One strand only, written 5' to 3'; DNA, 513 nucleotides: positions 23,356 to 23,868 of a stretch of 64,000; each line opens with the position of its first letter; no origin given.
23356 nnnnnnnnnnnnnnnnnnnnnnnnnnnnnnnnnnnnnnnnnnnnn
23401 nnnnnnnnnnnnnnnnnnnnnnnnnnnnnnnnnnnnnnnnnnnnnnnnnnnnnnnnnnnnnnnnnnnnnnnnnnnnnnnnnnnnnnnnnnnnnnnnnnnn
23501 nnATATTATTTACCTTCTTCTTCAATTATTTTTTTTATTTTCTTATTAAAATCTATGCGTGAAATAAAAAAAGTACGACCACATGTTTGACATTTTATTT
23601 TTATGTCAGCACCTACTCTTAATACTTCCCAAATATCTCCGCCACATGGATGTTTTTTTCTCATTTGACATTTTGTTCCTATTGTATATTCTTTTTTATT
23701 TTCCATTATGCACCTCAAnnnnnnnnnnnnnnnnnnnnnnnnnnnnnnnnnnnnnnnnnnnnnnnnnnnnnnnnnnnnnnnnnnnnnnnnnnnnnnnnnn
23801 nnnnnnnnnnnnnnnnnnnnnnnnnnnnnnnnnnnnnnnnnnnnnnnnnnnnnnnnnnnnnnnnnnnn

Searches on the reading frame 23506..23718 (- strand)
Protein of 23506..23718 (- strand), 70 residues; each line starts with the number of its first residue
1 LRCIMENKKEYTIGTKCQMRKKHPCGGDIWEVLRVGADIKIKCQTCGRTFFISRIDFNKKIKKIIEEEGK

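Call 64: search_protein_families(library=pfam, proteins=[window:23506-23718:-], max_evalue=0.1)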
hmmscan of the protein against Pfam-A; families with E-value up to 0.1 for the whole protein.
window:23506-23718:- (70 aa): 2 families
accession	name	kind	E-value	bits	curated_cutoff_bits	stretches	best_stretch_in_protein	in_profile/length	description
PF06107.17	DUF951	-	1.6e-23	82.8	25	1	11-65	1-55/55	Bacterial protein of unknown function (DUF951)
PF13913.12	zf-C2HC_2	-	0.00098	19.2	27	1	42-55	4-17/25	zinc-finger of a C2HC-type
